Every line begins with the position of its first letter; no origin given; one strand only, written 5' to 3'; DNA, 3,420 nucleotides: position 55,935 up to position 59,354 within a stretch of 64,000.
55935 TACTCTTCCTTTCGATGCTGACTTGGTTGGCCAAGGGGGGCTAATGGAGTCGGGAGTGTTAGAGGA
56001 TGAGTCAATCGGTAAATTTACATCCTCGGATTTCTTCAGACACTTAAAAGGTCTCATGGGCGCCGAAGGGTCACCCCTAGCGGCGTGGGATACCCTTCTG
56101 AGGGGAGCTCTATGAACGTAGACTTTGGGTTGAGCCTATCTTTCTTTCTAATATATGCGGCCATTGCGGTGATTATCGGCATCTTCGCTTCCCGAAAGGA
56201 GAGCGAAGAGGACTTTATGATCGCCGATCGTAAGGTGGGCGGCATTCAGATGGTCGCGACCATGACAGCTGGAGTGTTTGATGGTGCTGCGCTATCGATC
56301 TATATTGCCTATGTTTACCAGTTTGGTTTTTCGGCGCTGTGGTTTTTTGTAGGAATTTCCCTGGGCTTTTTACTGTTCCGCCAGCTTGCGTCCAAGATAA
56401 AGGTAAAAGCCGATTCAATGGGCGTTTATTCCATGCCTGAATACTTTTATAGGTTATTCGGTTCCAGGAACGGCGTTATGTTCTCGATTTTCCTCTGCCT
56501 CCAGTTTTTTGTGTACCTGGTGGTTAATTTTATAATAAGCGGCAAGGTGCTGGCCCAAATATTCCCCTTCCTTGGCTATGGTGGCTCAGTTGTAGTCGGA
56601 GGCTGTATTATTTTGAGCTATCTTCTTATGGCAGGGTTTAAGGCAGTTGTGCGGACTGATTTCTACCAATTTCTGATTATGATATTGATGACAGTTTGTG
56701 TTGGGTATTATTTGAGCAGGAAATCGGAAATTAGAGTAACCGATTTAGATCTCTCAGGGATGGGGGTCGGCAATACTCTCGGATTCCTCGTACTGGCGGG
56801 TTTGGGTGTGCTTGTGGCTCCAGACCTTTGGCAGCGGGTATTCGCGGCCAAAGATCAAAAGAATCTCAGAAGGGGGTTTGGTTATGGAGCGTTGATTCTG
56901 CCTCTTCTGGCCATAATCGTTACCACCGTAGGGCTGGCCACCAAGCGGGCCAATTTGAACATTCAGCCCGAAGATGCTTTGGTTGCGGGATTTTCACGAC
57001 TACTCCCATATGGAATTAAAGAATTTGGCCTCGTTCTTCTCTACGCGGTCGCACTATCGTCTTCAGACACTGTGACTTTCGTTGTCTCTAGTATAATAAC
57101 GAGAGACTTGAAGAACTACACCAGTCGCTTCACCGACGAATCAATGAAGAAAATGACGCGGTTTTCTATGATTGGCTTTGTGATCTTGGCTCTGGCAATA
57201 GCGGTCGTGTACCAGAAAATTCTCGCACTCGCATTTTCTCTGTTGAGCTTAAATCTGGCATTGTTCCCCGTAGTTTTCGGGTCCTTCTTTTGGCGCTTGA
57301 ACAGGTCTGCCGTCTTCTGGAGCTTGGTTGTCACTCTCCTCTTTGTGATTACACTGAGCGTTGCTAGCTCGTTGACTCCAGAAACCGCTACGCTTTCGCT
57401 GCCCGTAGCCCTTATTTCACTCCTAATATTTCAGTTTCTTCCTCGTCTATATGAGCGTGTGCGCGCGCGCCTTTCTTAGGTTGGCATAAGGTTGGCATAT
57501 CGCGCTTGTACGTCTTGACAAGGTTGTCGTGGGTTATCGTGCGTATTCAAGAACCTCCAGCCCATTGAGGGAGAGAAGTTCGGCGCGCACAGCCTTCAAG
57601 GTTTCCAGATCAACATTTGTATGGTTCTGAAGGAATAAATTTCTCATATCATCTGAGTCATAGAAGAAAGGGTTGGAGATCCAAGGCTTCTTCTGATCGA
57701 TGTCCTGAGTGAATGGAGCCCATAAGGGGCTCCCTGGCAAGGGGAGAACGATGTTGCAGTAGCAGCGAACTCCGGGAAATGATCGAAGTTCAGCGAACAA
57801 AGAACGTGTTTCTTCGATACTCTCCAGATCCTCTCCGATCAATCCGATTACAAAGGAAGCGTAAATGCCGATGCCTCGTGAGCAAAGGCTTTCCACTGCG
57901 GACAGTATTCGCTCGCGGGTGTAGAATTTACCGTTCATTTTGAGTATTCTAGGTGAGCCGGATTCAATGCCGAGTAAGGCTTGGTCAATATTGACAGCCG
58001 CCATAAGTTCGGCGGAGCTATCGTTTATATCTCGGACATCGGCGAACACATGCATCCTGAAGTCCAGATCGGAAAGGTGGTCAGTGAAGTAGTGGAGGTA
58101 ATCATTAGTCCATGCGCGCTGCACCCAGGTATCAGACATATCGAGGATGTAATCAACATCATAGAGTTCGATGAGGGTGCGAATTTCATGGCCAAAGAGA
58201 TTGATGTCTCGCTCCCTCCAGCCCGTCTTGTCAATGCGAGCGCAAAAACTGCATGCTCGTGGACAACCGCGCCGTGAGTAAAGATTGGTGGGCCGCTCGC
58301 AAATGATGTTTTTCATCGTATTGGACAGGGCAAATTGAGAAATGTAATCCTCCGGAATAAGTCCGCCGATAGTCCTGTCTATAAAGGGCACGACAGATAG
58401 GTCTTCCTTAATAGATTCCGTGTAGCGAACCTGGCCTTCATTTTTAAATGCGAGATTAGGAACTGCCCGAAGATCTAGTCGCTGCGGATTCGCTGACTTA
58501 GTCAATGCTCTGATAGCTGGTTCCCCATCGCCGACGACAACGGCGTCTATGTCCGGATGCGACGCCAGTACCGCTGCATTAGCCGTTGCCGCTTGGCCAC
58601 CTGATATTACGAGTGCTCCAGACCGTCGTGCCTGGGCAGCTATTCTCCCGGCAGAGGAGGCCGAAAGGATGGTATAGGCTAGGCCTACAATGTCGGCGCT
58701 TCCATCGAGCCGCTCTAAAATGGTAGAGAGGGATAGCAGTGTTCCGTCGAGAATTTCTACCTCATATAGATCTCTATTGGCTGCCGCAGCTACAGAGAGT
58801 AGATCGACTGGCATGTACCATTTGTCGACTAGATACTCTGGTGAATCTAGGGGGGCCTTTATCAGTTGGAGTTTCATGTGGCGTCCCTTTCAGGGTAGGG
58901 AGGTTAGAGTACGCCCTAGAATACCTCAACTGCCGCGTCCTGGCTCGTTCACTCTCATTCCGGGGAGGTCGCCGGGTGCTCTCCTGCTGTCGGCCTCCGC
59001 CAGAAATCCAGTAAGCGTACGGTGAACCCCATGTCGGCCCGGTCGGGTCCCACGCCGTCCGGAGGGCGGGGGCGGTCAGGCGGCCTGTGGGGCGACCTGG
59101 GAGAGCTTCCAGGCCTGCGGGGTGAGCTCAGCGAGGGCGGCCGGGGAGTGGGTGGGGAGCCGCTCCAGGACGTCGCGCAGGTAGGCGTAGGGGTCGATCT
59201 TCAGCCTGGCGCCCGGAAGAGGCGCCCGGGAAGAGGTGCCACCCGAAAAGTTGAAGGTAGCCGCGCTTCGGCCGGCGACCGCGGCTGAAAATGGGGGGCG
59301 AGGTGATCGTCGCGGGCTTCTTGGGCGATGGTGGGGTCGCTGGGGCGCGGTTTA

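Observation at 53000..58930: Low-GC island holding a coupled methyltransferase / novel ParA-like ATPase / Na+:solute symporter operon and a convergent B12-radical SAM enzyme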

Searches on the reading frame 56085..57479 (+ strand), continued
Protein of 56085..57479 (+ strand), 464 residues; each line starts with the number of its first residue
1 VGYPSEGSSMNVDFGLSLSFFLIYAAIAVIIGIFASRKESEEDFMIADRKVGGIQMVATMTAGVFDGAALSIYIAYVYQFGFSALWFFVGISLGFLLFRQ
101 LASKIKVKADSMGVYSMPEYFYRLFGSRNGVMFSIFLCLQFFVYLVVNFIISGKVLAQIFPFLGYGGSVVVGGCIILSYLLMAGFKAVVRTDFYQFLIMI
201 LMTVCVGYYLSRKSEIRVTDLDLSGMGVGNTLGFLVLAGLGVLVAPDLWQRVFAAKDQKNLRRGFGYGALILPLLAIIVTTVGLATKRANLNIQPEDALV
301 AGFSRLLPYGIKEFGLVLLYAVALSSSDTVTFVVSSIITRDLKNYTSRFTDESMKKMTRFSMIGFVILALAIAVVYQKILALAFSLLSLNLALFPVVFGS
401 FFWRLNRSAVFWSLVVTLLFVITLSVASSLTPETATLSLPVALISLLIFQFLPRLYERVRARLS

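Call 106: search_solved_structures(query=L024:7010-7996:+, max_evalue=0.00001)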
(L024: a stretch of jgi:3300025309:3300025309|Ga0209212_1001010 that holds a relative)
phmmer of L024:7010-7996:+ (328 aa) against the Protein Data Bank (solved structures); distinct sequences matched with E-value up to 0.00001: 19.
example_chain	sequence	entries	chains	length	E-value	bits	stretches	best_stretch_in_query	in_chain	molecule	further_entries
2c49_A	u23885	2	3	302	2.4e-11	46.4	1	54-316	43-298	SUGAR KINASE MJ0406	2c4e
4du5_A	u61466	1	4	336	1.7e-10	43.6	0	180-311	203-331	PfkB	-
3h49_A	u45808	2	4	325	2.2e-10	43.2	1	50-317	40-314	Ribokinase | Uncharacterized sugar kinase ydjH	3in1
2v78_A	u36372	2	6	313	9.3e-09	37.9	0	181-315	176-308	FRUCTOKINASE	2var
7ag6_A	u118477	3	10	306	3.9e-08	35.9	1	53-289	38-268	Sulfofructose kinase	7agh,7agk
3ewm_A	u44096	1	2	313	4e-08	35.8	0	54-111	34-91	Uncharacterized sugar kinase PH1459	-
3hj6_A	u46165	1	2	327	5.4e-08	35.4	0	185-302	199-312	Fructokinase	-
3gbu_A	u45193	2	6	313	7.5e-08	34.9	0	54-111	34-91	Uncharacterized sugar kinase PH1459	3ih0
5zwy_A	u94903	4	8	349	1.1e-07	34.4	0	54-100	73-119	Ribokinase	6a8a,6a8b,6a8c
1gqt_A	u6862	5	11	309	1.4e-07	34.1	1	52-316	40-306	RIBOKINASE | PROTEIN (RIBOKINASE)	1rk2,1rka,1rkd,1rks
1wye_A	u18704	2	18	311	1.8e-07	33.7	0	226-317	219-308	2-keto-3-deoxygluconate kinase | hypothetical fructokinase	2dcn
4x8f_A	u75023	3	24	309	6.8e-07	31.8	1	53-316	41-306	Ribokinase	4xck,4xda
6wjz_A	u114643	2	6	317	1.2e-06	30.9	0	53-100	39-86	Ribokinase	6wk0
5byc_A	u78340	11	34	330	1.4e-06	30.7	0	53-100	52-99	Ribokinase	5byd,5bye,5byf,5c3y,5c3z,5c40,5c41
2fv7_A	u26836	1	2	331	1.5e-06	30.7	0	53-100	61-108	Ribokinase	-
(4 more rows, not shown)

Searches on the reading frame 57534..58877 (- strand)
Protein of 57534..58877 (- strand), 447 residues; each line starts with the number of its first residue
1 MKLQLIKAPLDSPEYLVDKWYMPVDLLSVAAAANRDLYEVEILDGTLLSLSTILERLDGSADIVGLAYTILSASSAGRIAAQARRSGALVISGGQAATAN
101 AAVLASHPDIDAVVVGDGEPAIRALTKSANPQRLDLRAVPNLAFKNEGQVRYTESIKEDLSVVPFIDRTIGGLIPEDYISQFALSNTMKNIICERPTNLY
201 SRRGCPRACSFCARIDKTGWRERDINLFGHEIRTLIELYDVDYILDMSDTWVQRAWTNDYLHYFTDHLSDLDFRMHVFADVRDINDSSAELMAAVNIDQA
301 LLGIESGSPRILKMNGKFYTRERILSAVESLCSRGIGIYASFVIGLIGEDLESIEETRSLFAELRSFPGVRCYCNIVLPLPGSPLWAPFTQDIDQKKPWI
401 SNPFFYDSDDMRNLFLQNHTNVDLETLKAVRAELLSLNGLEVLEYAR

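Call 4: search_protein_families(library=pfam, proteins=[window:57534-58877:-], max_evalue=0.01)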
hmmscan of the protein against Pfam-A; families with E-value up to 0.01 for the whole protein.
window:57534-58877:- (447 aa): 3 families
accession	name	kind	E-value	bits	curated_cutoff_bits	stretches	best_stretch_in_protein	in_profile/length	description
PF04055.27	Radical_SAM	-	9.7e-15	55.6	29.5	1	203-359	5-164/166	Radical SAM superfamily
PF02310.24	B12-binding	-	7.2e-09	36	32.1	1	23-125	14-120/121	B12 binding domain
PF19864.5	Radical_SAM_N2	-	0.00052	19.9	29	1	79-128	78-124/151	Radical SAM proteins, N-terminal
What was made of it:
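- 57534..58877 (-): Class B (B12-binding) radical SAM enzyme, 447 aa, with the CxxxCxxC cluster motif (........). Probably a methylase. It belongs to a small clade specific to this module. Pfam B12-binding plus Radical_SAM (call 4).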

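Call 5: search_protein_families(library=padloc, proteins=[window:57534-58877:-], max_evalue=0.1)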
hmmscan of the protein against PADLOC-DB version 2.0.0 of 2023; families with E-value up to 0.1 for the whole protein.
window:57534-58877:- (447 aa): 1 family
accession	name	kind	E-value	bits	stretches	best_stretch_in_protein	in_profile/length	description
PDLC04689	PDC-M51A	-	2.8e-05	21.1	1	201-221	189-209/420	-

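Call 6: search_protein_families(library=ncbifam, proteins=[window:57534-58877:-], max_evalue=0.1)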
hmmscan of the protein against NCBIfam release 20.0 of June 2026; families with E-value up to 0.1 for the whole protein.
window:57534-58877:- (447 aa): 19 families
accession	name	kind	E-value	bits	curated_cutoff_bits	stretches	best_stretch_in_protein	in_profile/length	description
TIGR04014.1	B12_SAM_MJ_0865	equivalog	4.7e-19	68.5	360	1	78-390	59-359/434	methyl-coenzyme M reductase glutamine C-methyltransferase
TIGR04013.1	B12_SAM_MJ_1487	hypoth_equivalog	2.3e-18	66.2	251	2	295-395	264-363/382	TIGR04013 family B12-binding domain/radical SAM domain-containing protein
TIGR04479.1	bcpD_PhpK_rSAM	subfamily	6.9e-18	64.3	600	1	195-365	240-410/504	PhpK family radical SAM P-methyltransferase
TIGR02026.1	BchE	equivalog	1.1e-12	47.6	481.35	1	84-358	89-359/497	magnesium-protoporphyrin IX monomethyl ester anaerobic oxidative cyclase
TIGR03471.1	HpnJ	equivalog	4.1e-12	45.7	577.6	1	89-387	100-385/472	hopanoid biosynthesis associated radical SAM protein HpnJ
TIGR04072.2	rSAM_ladder_B12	equivalog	7.1e-12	44.7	360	1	197-419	181-403/443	lipid biosynthesis B12-binding/radical SAM protein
NF050148.1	rSAM_ApyD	equivalog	2.6e-11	42.6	750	1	60-393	74-397/645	RiPP biosynthesis radical SAM protein ApyD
NF038361.1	rSAM_Sden_1168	equivalog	3.9e-11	42.2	575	1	100-386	189-470/560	Sden_1168 family B12-binding radical SAM P-methyltransferase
TIGR03975.1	rSAM_ocin_1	subfamily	1.3e-09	37.1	281.85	1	58-318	126-384/606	RiPP maturation radical SAM C-methyltransferase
TIGR04295.1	B12_rSAM_oligo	hypoth_equivalog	4.1e-08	32.3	400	1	81-244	96-248/422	TIGR04295 family B12-binding domain-containing radical SAM protein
TIGR04385.1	B12_rSAM_cofa1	equivalog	4.7e-07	29.4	450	1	90-364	102-364/438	B12 lower ligand biosynthesis radical SAM protein BzaD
NF033712.0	B12_rSAM_KedN5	subfamily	6.1e-07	28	700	1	81-213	86-212/624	KedN5 family methylcobalamin-dependent radical SAM C-methyltransferase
TIGR04190.1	B12_SAM_Ta0216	equivalog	1.4e-06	27.2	500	1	88-214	110-237/554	TIGR04190 family B12-binding domain/radical SAM domain protein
TIGR04367.1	HpnR_B12_rSAM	equivalog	1.9e-05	23.4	650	1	23-143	22-147/490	hopanoid C-3 methylase HpnR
TIGR00089.1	TIGR00089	subfamily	5.1e-05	22.2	251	1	203-365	147-319/429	MiaB/RimO family radical SAM methylthiotransferase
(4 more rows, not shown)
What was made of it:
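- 57534..58877 (-): It falls below every NCBIfam cutoff (call 6).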

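Call 46: search_solved_structures(query=window:57534-58877:-, max_evalue=0.01)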
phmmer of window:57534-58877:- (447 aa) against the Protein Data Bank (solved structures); distinct sequences matched with E-value up to 0.01: 3.
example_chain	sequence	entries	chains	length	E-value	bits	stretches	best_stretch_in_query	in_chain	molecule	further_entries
9ccb_A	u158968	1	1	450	1.4e-09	40.6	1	91-395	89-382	Radical SAM core domain-containing protein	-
4jc0_A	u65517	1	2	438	0.0011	21.3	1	194-365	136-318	Ribosomal protein S12 methylthiotransferase RimO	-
2qgq_A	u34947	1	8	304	0.0018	20.5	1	202-365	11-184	Protein TM_1862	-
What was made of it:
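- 57534..58877 (-): Nearest PDB entry is MgmA 9CCB, E 1.4e-9 (call 46).
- Closest known: Class B. Same: Weak similarity to many members (calls 4, 6, 46).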

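Call 76: search_protein_representatives(protein=window:57534-58877:-)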
Query: 447 residues. Proteins with E-value up to 0.001 (for the whole library): 16623; up to 1e-10: 3265; up to 1e-30: 84. The best 150 are listed.
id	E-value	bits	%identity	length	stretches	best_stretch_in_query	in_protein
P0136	2.7e-165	567.0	58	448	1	1-447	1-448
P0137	1.4e-97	343.9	45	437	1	1-447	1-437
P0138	3.5e-93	329.4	42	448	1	2-447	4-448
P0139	1.3e-92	327.5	42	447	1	2-447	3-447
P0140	1.4e-90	320.8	44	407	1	48-447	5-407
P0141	1.9e-90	320.3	40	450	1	1-447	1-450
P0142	3.7e-81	289.8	41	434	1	1-447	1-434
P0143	1.2e-68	248.5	36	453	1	3-419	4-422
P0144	4.2e-68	246.7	37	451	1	1-445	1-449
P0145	4.2e-65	236.9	37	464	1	1-393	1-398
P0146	3.0e-62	227.4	34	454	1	10-430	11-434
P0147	3.8e-61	223.8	33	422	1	1-421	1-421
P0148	9.3e-58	212.6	33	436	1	1-423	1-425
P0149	7.1e-57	209.7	34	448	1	1-438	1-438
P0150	3.2e-53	197.7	38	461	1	1-398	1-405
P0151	6.7e-53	196.6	35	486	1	2-438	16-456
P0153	7.1e-48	180.1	31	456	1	3-431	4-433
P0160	2.2e-42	162.0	30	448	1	2-428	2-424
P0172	7.0e-39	150.4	29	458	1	2-445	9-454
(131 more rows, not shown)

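Call 77: search_protein_families(library=ncbifam, proteins=[P0143, P0144, P0145, P0146, P0147, P0149, P0151, P0153, P0160, P0172], max_evalue=1e-20)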
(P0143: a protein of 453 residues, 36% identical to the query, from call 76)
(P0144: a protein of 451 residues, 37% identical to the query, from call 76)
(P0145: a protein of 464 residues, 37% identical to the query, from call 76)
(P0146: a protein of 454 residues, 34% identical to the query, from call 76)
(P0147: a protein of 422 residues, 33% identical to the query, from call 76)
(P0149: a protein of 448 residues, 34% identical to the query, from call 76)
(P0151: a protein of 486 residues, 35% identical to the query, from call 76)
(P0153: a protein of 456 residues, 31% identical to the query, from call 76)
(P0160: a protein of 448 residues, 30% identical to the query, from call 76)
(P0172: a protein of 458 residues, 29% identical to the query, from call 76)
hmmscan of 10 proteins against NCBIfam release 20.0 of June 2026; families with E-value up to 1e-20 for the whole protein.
P0143 (453 aa): 0 families

P0144 (451 aa): 0 families

P0145 (464 aa): 0 families

P0146 (454 aa): 3 families
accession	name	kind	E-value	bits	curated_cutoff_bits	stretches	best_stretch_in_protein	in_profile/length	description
NF038361.1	rSAM_Sden_1168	equivalog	3.1e-21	75.5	575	0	81-369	165-452/560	Sden_1168 family B12-binding radical SAM P-methyltransferase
TIGR04013.1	B12_SAM_MJ_1487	hypoth_equivalog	6.1e-21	74.7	251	0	292-393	256-356/382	TIGR04013 family B12-binding domain/radical SAM domain-containing protein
TIGR02026.1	BchE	equivalog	8.3e-21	74.4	481.35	0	22-394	20-387/497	magnesium-protoporphyrin IX monomethyl ester anaerobic oxidative cyclase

P0147 (422 aa): 0 families

P0149 (448 aa): 2 families
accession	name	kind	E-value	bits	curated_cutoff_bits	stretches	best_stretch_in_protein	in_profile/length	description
TIGR03471.1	HpnJ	equivalog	7.5e-29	100.9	577.6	1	12-392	22-389/472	hopanoid biosynthesis associated radical SAM protein HpnJ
TIGR02026.1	BchE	equivalog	3.2e-23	82.3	481.35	1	7-396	5-393/497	magnesium-protoporphyrin IX monomethyl ester anaerobic oxidative cyclase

P0151 (486 aa): 0 families

P0153 (456 aa): 0 families

P0160 (448 aa): 3 families
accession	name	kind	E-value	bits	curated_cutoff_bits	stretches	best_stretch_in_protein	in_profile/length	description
TIGR03975.1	rSAM_ocin_1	subfamily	3.8e-28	98.3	281.85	1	62-360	128-429/606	RiPP maturation radical SAM C-methyltransferase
TIGR03471.1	HpnJ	equivalog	1.5e-24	86.7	577.6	1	21-380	31-381/472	hopanoid biosynthesis associated radical SAM protein HpnJ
TIGR04013.1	B12_SAM_MJ_1487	hypoth_equivalog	3.6e-22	78.7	251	0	296-385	268-356/382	TIGR04013 family B12-binding domain/radical SAM domain-containing protein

P0172 (458 aa): 3 families
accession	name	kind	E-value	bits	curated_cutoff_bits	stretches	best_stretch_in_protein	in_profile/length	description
TIGR02026.1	BchE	equivalog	8.8e-25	87.5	481.35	1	10-396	2-384/497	magnesium-protoporphyrin IX monomethyl ester anaerobic oxidative cyclase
TIGR03471.1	HpnJ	equivalog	4e-24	85.3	577.6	1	100-396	98-384/472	hopanoid biosynthesis associated radical SAM protein HpnJ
TIGR03975.1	rSAM_ocin_1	subfamily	7.5e-24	84.2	281.85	1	64-370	120-426/606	RiPP maturation radical SAM C-methyltransferase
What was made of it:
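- On Any curated class-B rSAM subfamily (MgmA, PhpK, BchE, HpnJ/R, RiPP methylases, and others): The next-nearest relatives are also unassigned (call 77).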

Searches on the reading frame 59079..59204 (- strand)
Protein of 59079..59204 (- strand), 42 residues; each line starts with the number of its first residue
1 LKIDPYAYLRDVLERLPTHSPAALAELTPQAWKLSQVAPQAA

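Call 29: search_protein_families(library=pfam, proteins=[window:59079-59204:-], max_evalue=1)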
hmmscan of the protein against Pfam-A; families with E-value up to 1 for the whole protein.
seq(42 aa): 1 family
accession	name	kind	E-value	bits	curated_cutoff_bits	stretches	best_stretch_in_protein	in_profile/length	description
PF13817.11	DDE_Tnp_IS66_C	-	3e-10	40.6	30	1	2-29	10-38/39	IS66 C-terminal element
